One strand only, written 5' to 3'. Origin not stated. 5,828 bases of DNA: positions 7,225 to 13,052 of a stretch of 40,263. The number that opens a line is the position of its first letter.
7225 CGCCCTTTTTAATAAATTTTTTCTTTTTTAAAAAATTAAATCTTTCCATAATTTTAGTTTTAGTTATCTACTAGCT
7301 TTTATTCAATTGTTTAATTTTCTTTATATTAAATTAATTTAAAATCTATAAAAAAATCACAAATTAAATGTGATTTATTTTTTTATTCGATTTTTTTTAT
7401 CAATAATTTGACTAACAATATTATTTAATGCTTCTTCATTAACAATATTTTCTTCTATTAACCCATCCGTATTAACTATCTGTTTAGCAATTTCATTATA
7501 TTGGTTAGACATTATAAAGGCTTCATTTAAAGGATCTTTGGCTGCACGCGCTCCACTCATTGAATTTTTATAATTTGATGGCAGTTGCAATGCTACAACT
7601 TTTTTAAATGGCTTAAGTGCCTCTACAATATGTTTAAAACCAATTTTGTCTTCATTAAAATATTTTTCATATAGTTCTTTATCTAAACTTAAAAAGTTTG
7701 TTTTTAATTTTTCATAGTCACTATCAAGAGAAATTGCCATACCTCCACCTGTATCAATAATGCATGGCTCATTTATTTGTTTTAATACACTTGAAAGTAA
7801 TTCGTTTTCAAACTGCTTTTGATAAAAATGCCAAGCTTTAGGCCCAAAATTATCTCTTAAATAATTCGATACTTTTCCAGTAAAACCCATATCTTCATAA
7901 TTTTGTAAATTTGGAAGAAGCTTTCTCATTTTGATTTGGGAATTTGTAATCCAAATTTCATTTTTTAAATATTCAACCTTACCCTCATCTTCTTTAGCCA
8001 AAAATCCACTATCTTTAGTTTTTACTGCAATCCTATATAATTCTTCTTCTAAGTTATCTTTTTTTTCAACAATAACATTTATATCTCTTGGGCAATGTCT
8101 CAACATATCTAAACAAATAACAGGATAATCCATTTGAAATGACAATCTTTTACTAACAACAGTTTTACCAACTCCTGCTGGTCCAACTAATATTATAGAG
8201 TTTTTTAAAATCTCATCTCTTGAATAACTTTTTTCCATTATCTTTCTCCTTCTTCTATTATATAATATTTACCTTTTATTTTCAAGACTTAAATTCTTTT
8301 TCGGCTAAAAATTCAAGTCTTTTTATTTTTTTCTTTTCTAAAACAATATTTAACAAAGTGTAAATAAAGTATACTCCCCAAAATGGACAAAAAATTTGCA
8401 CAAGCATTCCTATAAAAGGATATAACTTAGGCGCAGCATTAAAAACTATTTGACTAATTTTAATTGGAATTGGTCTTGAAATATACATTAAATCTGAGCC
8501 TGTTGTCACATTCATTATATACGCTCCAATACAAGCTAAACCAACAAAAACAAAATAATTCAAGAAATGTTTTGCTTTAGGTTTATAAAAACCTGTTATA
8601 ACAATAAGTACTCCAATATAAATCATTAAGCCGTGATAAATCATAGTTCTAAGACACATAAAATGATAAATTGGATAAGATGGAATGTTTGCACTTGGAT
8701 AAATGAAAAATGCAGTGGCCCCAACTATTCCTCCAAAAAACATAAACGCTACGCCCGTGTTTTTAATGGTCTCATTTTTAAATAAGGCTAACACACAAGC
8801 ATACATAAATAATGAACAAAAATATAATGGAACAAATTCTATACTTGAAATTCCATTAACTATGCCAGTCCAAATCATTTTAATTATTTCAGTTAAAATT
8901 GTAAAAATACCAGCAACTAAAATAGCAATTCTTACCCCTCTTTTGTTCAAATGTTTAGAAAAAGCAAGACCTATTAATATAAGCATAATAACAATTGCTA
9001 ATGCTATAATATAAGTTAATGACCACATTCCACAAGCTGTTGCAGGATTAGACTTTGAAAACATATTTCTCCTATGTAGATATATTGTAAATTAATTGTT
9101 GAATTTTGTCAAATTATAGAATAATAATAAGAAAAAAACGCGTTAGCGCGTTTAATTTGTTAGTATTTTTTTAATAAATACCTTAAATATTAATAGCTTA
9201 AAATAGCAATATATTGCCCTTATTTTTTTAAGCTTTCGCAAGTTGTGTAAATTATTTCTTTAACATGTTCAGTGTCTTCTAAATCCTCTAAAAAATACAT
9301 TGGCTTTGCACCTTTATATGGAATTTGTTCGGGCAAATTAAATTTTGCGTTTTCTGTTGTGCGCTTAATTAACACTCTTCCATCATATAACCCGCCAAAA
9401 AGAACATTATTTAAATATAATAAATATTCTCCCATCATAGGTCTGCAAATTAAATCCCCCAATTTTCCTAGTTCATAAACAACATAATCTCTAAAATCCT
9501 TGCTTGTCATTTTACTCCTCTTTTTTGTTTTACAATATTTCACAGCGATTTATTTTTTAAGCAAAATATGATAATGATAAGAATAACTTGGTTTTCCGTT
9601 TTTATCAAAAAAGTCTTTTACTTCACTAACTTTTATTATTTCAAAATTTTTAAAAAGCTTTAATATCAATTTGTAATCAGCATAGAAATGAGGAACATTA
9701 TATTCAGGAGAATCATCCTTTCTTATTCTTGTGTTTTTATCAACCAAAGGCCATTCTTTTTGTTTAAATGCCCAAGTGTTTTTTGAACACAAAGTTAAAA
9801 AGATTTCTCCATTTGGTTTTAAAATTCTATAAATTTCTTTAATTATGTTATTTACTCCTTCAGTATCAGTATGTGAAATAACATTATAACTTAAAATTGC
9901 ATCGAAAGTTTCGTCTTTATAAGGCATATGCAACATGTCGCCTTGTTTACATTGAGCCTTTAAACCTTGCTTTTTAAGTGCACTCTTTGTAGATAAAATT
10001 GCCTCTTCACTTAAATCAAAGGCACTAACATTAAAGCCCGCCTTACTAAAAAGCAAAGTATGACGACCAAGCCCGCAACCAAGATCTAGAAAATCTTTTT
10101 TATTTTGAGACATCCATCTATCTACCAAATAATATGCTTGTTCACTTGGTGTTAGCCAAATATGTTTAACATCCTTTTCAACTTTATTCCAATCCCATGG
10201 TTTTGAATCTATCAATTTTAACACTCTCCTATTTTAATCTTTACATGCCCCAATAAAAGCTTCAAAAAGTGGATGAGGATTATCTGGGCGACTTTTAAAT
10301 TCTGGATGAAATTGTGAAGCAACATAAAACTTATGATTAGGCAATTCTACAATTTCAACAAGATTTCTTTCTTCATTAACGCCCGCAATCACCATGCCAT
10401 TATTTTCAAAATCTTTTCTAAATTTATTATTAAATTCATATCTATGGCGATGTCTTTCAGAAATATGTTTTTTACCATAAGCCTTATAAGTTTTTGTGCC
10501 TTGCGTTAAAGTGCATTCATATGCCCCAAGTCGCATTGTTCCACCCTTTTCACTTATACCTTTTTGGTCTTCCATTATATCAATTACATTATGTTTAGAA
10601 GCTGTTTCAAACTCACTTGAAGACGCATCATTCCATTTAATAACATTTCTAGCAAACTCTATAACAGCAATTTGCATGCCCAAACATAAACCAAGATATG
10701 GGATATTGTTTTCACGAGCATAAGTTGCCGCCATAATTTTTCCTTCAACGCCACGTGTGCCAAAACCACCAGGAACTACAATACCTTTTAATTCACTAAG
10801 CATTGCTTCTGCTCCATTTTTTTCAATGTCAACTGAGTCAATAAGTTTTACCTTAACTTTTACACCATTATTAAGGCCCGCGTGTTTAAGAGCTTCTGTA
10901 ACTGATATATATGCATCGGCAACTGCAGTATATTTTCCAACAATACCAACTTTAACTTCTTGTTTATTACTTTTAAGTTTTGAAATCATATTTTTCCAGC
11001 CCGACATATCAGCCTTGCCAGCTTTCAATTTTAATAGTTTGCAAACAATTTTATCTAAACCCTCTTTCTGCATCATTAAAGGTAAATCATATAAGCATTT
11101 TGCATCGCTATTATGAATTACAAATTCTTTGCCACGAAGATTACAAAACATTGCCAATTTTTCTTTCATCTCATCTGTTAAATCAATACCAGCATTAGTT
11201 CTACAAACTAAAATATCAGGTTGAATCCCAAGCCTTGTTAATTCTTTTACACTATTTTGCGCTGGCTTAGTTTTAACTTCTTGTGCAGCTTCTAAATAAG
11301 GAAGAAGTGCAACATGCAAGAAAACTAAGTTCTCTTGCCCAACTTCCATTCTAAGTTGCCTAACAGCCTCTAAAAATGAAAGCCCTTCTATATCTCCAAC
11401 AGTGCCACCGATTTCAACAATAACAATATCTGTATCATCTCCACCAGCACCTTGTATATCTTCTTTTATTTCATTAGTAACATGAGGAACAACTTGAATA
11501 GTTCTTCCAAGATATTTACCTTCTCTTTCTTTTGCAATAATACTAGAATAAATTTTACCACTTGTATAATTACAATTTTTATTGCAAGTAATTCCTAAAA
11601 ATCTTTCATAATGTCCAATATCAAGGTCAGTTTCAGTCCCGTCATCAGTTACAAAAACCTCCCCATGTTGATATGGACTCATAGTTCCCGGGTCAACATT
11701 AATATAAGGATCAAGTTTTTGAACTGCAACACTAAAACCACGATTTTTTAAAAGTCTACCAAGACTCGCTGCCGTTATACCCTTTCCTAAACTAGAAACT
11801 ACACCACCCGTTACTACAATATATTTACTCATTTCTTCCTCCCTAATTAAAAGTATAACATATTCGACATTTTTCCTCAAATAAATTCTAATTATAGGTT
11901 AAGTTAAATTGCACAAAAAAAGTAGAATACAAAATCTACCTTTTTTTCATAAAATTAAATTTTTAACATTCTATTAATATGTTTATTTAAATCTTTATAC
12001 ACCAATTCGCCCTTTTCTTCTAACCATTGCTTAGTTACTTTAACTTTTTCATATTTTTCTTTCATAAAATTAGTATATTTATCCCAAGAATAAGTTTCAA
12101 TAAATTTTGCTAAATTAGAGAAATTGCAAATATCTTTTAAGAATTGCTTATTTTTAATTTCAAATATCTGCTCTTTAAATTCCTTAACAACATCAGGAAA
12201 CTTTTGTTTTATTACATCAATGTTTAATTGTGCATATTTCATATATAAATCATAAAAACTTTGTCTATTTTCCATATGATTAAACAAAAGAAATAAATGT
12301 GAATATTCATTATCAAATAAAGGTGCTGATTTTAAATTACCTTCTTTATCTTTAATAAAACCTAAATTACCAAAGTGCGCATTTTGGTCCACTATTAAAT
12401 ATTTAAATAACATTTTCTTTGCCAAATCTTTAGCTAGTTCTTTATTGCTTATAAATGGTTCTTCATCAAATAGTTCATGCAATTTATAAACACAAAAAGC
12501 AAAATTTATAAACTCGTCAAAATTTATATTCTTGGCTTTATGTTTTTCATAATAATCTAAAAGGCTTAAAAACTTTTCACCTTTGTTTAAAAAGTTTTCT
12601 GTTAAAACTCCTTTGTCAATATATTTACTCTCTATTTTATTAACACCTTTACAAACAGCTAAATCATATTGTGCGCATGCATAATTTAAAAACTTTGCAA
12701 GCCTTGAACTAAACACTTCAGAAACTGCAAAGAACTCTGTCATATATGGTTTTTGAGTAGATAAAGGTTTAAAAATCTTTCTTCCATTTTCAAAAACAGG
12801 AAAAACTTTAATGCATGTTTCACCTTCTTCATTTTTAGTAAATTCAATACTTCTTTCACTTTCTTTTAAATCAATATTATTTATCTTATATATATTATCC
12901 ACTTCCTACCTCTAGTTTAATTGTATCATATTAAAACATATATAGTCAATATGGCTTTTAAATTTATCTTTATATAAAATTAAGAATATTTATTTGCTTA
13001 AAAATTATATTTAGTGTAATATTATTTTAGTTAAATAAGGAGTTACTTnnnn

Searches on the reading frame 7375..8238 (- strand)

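Call 69: search_protein_families(library=pfam, proteins=[window:7375-8238:-], max_evalue=0.001)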
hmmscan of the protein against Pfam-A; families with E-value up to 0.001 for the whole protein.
window:7375-8238:- (287 aa): 1 family
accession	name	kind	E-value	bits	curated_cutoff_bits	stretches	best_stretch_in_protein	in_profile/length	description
PF13238.12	AAA_18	-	0.00096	20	29.4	0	15-56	1-44/128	AAA domain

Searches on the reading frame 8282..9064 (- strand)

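Call 69: search_protein_families(library=pfam, proteins=[window:8282-9064:-], max_evalue=0.001)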
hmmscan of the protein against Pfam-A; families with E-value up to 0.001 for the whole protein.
window:8282-9064:- (260 aa): 1 family
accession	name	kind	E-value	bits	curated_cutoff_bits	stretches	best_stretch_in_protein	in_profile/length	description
PF14808.11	TMEM164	-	2.4e-23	83.2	25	1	15-229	8-213/217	TMEM164 family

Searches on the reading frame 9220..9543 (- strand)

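Call 69: search_protein_families(library=pfam, proteins=[window:9220-9543:-], max_evalue=0.001)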
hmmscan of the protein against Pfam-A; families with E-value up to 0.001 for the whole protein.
window:9220-9543:- (107 aa): 1 family
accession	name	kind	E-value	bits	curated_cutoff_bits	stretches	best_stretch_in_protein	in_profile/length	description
PF04993.18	TfoX_N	-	3.9e-05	24.1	30.1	1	25-70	3-48/91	TfoX N-terminal domain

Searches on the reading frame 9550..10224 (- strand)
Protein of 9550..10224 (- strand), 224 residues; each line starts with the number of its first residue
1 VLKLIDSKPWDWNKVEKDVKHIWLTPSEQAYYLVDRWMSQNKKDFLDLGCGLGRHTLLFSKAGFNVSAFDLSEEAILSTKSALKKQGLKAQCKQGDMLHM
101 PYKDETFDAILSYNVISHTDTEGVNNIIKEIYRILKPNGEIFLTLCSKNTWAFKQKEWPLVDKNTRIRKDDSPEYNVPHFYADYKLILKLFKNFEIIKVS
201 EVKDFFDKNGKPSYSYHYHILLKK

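Call 69: search_protein_families(library=pfam, proteins=[window:9550-10224:-], max_evalue=0.001)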
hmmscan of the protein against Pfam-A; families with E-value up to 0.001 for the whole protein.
window:9550-10224:- (224 aa): 13 families
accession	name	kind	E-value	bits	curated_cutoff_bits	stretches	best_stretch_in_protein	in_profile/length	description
PF13649.12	Methyltransf_25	-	2.4e-22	79.9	27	1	46-139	2-97/97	Methyltransferase domain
PF08241.18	Methyltransf_11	-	4.9e-22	78.8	21.2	1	46-142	1-94/95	Methyltransferase domain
PF13847.12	Methyltransf_31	-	1e-17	64.6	27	1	42-154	4-114/145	Methyltransferase domain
PF08242.18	Methyltransf_12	-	8e-13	49.4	30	1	46-140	1-97/98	Methyltransferase domain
PF13489.12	Methyltransf_23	-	4.6e-12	46.4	27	1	40-159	21-133/164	Methyltransferase domain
PF03848.20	TehB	-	4.5e-11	43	20.4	1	45-139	34-128/193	Tellurite resistance protein TehB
PF05175.20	MTS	-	5.5e-10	39.6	23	1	36-144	26-139/170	Methyltransferase small domain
PF01209.24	Ubie_methyltran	-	2e-09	37.6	20.1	1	36-153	42-161/233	ubiE/COQ5 methyltransferase family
PF02353.26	CMAS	-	6.4e-07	29.4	27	1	41-145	62-166/273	Mycolic acid cyclopropane synthetase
PF20922.3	Anamorsin_N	-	0.00012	22.3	27.1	1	95-144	40-88/163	Anamorsin, N-terminal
PF05148.21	Methyltransf_8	-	0.00029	21.2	27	0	40-143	71-156/219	Hypothetical methyltransferase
PF06325.19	PrmA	-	0.00037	20.5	22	1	39-142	159-257/296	Ribosomal protein L11 methyltransferase (PrmA)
PF01739.24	CheR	-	0.00047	20.1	27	0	91-143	121-173/195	CheR methyltransferase, SAM binding domain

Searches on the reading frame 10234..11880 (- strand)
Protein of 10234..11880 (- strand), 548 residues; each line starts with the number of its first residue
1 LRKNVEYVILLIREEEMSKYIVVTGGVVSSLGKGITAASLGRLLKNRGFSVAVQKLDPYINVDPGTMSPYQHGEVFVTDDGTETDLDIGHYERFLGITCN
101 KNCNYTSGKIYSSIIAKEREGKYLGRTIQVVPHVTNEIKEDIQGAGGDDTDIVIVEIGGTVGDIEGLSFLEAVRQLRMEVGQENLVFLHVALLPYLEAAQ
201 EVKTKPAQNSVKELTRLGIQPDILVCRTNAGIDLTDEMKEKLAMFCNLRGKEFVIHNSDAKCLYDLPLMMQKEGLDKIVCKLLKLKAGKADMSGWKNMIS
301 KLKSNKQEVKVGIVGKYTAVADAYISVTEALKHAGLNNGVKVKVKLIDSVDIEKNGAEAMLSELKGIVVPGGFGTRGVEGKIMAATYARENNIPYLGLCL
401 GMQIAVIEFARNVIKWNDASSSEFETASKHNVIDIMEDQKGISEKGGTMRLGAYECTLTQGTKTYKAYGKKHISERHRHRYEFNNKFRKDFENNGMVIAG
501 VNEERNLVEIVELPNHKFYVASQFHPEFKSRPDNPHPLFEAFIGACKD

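Call 69: search_protein_families(library=pfam, proteins=[window:10234-11880:-], max_evalue=0.001)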
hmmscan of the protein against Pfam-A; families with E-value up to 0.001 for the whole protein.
window:10234-11880:- (548 aa): 4 families
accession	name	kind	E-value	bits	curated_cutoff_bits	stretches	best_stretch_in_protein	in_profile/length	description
PF06418.20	CTP_synth_N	-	6e-120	400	26.1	1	19-285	1-265/265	CTP synthase N-terminus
PF00117.34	GATase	-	7.3e-42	143.6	22.8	1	320-543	2-188/190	Glutamine amidotransferase class-I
PF07722.19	Peptidase_C26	-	2.1e-05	24.9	20.5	1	386-527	99-219/219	Peptidase C26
PF01656.29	CbiA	-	0.0002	21.7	25.4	1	29-305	8-68/125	CobQ/CobB/MinD/ParA nucleotide binding domain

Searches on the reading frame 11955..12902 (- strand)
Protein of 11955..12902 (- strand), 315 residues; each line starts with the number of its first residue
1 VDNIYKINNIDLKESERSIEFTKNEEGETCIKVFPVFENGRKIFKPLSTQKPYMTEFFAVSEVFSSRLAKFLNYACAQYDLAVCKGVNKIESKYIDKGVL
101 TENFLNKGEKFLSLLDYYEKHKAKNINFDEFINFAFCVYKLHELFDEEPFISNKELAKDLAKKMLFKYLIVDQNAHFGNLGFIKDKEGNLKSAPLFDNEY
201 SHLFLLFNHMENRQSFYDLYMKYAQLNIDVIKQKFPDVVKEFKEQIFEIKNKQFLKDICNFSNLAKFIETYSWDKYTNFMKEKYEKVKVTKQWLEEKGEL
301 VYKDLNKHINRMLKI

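Call 69: search_protein_families(library=pfam, proteins=[window:11955-12902:-], max_evalue=0.001)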
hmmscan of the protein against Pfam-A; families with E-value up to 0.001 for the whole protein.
window:11955-12902:- (315 aa): 1 family
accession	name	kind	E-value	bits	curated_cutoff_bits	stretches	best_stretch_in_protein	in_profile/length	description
PF07804.18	HipA_C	-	2.7e-05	24.4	30.5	1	42-204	23-165/213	HipA-like C-terminal domain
